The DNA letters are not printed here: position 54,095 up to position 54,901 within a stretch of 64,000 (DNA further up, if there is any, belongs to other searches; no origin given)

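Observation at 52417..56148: Clustered deoxynucleotide-salvage/processing genes with two paralogous nucleoside-2-deoxyribosyltransferase-like proteins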

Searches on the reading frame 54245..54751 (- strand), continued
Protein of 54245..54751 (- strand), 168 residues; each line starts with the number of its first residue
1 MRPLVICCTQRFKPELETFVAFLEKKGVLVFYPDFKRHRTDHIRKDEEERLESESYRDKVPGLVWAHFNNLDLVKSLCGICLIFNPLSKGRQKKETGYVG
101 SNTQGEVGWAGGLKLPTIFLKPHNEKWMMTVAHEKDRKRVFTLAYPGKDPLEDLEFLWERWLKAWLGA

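Call 24: search_solved_structures(query=A2, max_evalue=1, show_alignments=4)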
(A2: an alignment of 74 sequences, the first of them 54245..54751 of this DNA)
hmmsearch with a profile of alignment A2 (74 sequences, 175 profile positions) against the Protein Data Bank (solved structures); distinct sequences matched with E-value up to 1: 16.
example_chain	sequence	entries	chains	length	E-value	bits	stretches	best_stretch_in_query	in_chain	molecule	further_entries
6evs_A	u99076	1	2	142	0.0014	21.5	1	18-131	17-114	N-deoxyribosyltransferase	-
8pqp_A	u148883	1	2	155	0.0028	20.5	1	25-125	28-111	Nucleoside 2-deoxyribosyltransferase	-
8pqr_B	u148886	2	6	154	0.0038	20.1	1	26-125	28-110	Nucleoside 2-deoxyribosyltransferase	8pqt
9emx_A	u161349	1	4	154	0.0038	20.1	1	26-125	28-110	Nucleoside 2-deoxyribosyltransferase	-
8rh3_A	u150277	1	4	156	0.0038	20.1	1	26-125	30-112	Nucleoside 2-deoxyribosyltransferase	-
9emw_A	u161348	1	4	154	0.0038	20.1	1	25-124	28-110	Nucleoside 2-deoxyribosyltransferase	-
8qc0_A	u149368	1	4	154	0.0039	20.1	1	25-124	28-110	Nucleoside 2-deoxyribosyltransferase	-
4jen_A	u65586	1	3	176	0.0055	19.6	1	99-148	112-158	CMP N-GLYCOSIDASE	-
2a0k_A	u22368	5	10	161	0.023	17.6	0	99-130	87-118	Nucleoside 2-deoxyribosyltransferase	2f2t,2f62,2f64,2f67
6tj2_A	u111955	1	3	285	0.024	17.5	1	8-60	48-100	Alpha/beta hydrolase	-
2p4s_A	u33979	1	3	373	0.16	14.8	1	95-130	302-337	Purine nucleoside phosphorylase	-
8pqq_A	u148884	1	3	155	0.16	14.8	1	25-124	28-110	Nucleoside 2-deoxyribosyltransferase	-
8pqq_C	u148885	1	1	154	0.17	14.7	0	25-124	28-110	Nucleoside 2-deoxyribosyltransferase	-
8pqs_A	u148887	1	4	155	0.23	14.3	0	26-124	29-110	Nucleoside 2-deoxyribosyltransferase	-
1rcu_A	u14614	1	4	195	0.76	12.6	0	99-152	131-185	conserved hypothetical protein VT76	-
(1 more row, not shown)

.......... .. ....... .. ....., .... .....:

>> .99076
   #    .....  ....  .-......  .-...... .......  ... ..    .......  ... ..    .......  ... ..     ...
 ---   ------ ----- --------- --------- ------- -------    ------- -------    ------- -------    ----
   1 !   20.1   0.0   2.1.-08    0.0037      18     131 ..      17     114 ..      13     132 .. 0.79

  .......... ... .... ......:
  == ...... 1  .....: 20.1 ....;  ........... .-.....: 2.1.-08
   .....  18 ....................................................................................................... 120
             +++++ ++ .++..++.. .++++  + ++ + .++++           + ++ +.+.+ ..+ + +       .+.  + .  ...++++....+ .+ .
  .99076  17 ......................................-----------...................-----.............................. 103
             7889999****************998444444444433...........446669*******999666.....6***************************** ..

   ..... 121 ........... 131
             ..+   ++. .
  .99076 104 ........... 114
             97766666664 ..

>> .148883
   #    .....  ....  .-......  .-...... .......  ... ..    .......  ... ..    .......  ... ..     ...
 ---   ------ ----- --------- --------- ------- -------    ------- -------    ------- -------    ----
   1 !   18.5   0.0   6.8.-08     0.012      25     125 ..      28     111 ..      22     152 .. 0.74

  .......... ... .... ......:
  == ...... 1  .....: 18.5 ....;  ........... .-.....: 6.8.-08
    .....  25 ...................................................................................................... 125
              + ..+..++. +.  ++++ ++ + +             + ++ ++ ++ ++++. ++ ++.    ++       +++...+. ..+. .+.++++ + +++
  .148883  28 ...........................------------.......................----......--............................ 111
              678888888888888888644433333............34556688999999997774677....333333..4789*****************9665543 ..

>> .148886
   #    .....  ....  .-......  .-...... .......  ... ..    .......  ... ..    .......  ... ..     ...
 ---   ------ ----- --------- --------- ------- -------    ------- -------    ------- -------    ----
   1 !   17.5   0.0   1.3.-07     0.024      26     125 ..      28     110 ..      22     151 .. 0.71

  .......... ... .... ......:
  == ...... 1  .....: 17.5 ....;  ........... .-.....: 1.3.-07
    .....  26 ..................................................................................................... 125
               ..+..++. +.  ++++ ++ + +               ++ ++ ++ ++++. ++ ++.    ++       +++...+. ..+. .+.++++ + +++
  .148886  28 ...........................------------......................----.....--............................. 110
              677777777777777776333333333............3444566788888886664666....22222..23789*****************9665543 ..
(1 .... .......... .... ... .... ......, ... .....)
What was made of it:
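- Closest known: MilB/BcmB CMP N-glycosidases. Same: The family profile hits 4jen at 5.5e-3 (call 24).
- Checked: The family profile hits NDT structures with the catalytic Glu in register (call 24).
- It is Asp in BpNDT (call 24). P33/P38 is invariant at the position that aligns with the Pro after strand 2 of BpNDT (call 24).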

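Call 25: find_encoding_contigs(protein=P0003, flank=10000, max_places=4)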
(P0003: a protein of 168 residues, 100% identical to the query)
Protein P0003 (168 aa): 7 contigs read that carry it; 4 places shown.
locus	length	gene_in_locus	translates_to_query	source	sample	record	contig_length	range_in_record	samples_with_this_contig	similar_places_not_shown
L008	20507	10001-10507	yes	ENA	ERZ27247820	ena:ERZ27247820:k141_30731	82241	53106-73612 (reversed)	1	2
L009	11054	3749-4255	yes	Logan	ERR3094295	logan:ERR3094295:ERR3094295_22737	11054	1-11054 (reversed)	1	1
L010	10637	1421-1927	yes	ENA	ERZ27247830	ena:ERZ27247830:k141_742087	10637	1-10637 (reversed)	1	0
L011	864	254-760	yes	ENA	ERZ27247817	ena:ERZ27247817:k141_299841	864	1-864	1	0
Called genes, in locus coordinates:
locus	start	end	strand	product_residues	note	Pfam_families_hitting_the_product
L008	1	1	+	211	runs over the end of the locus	PF09335:VTT_dom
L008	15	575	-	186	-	-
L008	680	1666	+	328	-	PF02912:Phe_tRNA-synt_N, PF01409:tRNA-synt_2d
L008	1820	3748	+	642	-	PF03483:B3_4, PF03484:B5, PF17759:tRNA_synthFbeta, PF03147:FDX-ACB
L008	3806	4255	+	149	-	-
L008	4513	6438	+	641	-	PF02518:HATPase_c, PF00204:DNA_gyraseB, PF01751:Toprim, PF00986:DNA_gyraseB_C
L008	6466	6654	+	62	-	PF00584:SecE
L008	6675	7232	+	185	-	PF02357:NusG, PF00467:KOW (weak)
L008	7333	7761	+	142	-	PF03946:Ribosomal_L11_N, PF00298:Ribosomal_L11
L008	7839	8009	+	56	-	-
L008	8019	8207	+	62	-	-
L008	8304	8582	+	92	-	-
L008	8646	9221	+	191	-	PF00293:NUDIX (weak)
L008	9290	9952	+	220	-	PF02223:Thymidylate_kin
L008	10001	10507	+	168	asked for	-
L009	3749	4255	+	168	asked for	-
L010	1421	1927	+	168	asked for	-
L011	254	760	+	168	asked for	-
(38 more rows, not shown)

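Call 27: search_protein_families(library=pfam, max_evalue=1, proteins=[L005:7579-8505:-, L001:6570-7508:-, L005:6631-7110:+, L005:7107-7565:+, L005:4238-4621:+, L001:5331-5948:+])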
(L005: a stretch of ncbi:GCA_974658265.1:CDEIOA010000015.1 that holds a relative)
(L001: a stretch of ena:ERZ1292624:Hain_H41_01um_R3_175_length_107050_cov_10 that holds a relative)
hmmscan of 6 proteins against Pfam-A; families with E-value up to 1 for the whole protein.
L005:7579-8505:- (308 aa): 4 families
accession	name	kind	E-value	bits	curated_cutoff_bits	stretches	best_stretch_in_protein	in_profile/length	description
PF00625.27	Guanylate_kin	-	1e-12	48.6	25.2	1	127-251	5-129/182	Guanylate kinase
PF24963.1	DUF7768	-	0.012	16.3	26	1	49-94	50-97/98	Domain of unknown function (DUF7768)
PF20720.3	nSTAND3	-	0.14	12.3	27.2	0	117-151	11-44/155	Novel STAND NTPase 3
PF13173.12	AAA_14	-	0.24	11.8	27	1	124-159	2-36/129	AAA domain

L001:6570-7508:- (312 aa): 1 family
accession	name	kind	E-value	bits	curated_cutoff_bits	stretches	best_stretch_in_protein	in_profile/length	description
PF00625.27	Guanylate_kin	-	3.1e-20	73.1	25.2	1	129-298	4-170/182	Guanylate kinase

L005:6631-7110:+ (159 aa): 1 family
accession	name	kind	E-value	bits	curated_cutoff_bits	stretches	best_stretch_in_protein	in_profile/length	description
PF00293.34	NUDIX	-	0.0034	17.8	21.1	1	62-137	43-119/134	NUDIX domain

L005:7107-7565:+ (152 aa): 0 families

L005:4238-4621:+ (127 aa): 0 families

L001:5331-5948:+ (205 aa): 2 families
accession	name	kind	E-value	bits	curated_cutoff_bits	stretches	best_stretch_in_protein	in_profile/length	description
PF00383.29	dCMP_cyt_deam_1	-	2.3e-17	63.2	25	1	13-119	2-99/102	Cytidine and deoxycytidylate deaminase zinc-binding region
PF14437.12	MafB19-deam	-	1.9e-11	44.4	27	1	13-126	2-105/142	MafB19-like deaminase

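Call 33: find_related_loci(query=A1, collection=genome_contigs, flank=6000)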
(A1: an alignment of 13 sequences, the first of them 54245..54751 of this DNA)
Query A1 (168 aa) in genome_contigs; peptide patterns used: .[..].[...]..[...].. (x = any residue, [..] = any of these).
29 stretches matched a pattern; 4 encode a relative of the query (tblastn E <= 1e-3); 4 distinct loci.
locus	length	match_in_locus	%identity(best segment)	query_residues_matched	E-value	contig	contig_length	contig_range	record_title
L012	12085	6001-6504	83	1-168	5e-97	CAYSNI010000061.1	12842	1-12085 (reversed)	MAG TPA_asm: uncultured Candidatus Saccharibacteria bacterium isolate binchicken_co203_465 genome assembly, contig: k141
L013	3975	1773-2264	49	2-168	6e-48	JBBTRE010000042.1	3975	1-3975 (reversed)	MAG: Patescibacteria group bacterium isolate H41-bin011_1 H41_bin011_1_000000000042, whole genome shotgun sequence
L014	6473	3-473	48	9-168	1e-42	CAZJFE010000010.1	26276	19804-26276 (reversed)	MAG TPA_asm: uncultured Candidatus Saccharibacteria bacterium isolate SRP178908_co1_164 genome assembly, contig: NODE_11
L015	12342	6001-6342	41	1-122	1e-27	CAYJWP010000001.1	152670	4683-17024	MAG TPA_asm: uncultured Candidatus Saccharibacteria bacterium isolate ERP125453_co1_507 genome assembly, contig: NODE_32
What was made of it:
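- Tried and rejected: The genome_contigs scan with A1 returned only 4 loci (call 33).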

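Call 35: search_protein_families(library=pfam, max_evalue=0.01, proteins=[P0033, P0049, P0082, P0100, P0104, P0112, P0036, P0054, P0058, P0114])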
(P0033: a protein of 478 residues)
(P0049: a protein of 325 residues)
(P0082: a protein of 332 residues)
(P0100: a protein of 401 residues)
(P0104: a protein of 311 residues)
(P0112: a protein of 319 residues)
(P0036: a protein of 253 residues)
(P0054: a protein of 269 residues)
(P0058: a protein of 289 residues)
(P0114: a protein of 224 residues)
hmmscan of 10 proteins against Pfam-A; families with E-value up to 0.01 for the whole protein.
P0033 (478 aa): 1 family
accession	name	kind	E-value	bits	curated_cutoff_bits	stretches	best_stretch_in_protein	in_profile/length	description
PF03102.20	NeuB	-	7.9e-42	143.8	22.1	1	40-267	5-238/241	NeuB family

P0049 (325 aa): 1 family
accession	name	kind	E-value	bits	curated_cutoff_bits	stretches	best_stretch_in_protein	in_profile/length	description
PF05014.21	Nuc_deoxyrib_tr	-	4.4e-05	24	28.8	0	21-108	18-96/117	Nucleoside 2-deoxyribosyltransferase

P0082 (332 aa): 1 family
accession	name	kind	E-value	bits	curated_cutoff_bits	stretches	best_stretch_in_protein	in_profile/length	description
PF05014.21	Nuc_deoxyrib_tr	-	0.0027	18.3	28.8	0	21-115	20-98/117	Nucleoside 2-deoxyribosyltransferase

P0100 (401 aa): 2 families
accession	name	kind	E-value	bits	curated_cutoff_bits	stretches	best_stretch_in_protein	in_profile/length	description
PF05014.21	Nuc_deoxyrib_tr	-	3.2e-06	27.7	28.8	0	53-112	44-98/117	Nucleoside 2-deoxyribosyltransferase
PF03819.22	MazG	-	0.00019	22.1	22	1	324-396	6-70/74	MazG nucleotide pyrophosphohydrolase domain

P0104 (311 aa): 2 families
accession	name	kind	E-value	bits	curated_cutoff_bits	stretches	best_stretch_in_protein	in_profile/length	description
PF01931.24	NTPase_I-T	-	1.9e-20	73.8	25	1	150-309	2-159/162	Protein of unknown function DUF84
PF05014.21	Nuc_deoxyrib_tr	-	0.0018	18.9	28.8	1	14-112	15-99/117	Nucleoside 2-deoxyribosyltransferase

P0112 (319 aa): 2 families
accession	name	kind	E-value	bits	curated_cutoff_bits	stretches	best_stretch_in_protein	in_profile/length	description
PF01931.24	NTPase_I-T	-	2.5e-24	86.4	25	1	157-314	2-160/162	Protein of unknown function DUF84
PF05014.21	Nuc_deoxyrib_tr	-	0.0011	19.6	28.8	1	17-118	18-98/117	Nucleoside 2-deoxyribosyltransferase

P0036 (253 aa): 1 family
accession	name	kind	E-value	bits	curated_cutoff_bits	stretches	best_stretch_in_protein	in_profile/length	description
PF05014.21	Nuc_deoxyrib_tr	-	0.0023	18.5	28.8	1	48-113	37-101/117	Nucleoside 2-deoxyribosyltransferase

P0054 (269 aa): 1 family
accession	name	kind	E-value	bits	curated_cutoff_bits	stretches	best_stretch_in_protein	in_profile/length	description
PF05014.21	Nuc_deoxyrib_tr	-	4.8e-11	43.3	28.8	2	46-93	57-104/117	Nucleoside 2-deoxyribosyltransferase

P0058 (289 aa): 3 families
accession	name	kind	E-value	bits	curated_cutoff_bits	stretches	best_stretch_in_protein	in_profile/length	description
PF00293.34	NUDIX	-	2.8e-16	60.2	21.1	1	14-128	6-123/134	NUDIX domain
PF05014.21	Nuc_deoxyrib_tr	-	1.2e-06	29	28.8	1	175-257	19-100/117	Nucleoside 2-deoxyribosyltransferase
PF14815.12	NUDIX_4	-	0.00022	21.4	35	1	17-81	4-63/113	NUDIX domain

P0114 (224 aa): 0 families
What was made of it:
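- Relatives are fused to NUDIX, MazG and DUF84 NTPase domains (call 35). Fusions to NTP pyrophosphatases (call 35) make monophosphates, not nucleosides.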

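Call 47: fold_search(model_id=the predicted structure, library=viral)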
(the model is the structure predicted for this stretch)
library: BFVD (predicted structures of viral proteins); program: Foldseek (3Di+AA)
matches with E <= 10: 321; with E <= 0.001: 1
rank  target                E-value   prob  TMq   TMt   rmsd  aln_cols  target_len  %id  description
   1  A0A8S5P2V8            6.3e-04  1.00  0.48  0.64   4.4       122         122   19  N-deoxyribosyltransferase [Myoviridae sp. ctrf010]
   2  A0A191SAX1            6.0e-03  1.00  0.45  0.52   4.8       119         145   13  (no name in the UniProt tables at hand)
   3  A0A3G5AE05            7.2e-03  1.00  0.44  0.44   5.9       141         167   17  TIR domain-containing protein [Satyrvirus sp.]
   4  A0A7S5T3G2            1.4e-02  0.89  0.33  0.32   5.9       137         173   18  (no name in the UniProt tables at hand)
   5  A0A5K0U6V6            1.5e-02  1.00  0.44  0.44   4.2       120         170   11  Nucleoside 2-deoxyribosyltransferase [Yasminevirus sp. GU-2018]
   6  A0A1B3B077            3.5e-02  0.85  0.42  0.43   6.3       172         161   14  Deoxyuridine triphosphatase [Gordonia phage Ghobes]
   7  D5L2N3                5.8e-02  0.85  0.45  0.53   8.2       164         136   14  Nucleotidyl transferase [uncultured virus]
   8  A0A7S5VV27            6.1e-02  0.38  0.30  0.28  13.6       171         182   14  (no name in the UniProt tables at hand)
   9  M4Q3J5                9.4e-02  0.95  0.41  0.51   5.4       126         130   11  (no name in the UniProt tables at hand)
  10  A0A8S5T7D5            9.4e-02  0.66  0.38  0.41   6.6       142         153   12  Nucleoside 2-deoxyribosyltransferase [Siphoviridae sp. ctxMM9]
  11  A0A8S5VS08            1.2e-01  0.90  0.39  0.55   4.9       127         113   15  (no name in the UniProt tables at hand)
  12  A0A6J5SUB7            1.2e-01  0.84  0.41  0.19   6.0       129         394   12  DUF1937 domain-containing protein [uncultured Caudovirales phage]
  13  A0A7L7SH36            1.3e-01  0.77  0.42  0.48   6.3       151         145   12  Deoxyuridine triphosphatase [Gordonia phage Archimedes]
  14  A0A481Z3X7            1.3e-01  0.23  0.28  0.28  10.3       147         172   10  Uncharacterized protein [Pithovirus LCPAC104]
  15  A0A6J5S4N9            1.4e-01  0.69  0.42  0.17  10.3       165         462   18  dATP/dGTP diphosphohydrolase N-terminal domain-containing protein [uncultured Caudovirales phage]
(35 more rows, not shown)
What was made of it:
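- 54245..54751 (-): Paralog B (168 aa): 'B-type' divergent NDT/DNPH1-superfamily protein. Predicted nucleophile is Glu106. The top viral hit is an N-deoxyribosyltransferase at E 6e-4 (call 47).
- Closest known: DmtZ of Z-genome phages. Same: A Foldseek viral hit to a 161-aa Ghobes protein annotated as deoxyuridine triphosphatase may be the phage's NDT-like DmtZ (inference from size and phage; call 47).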
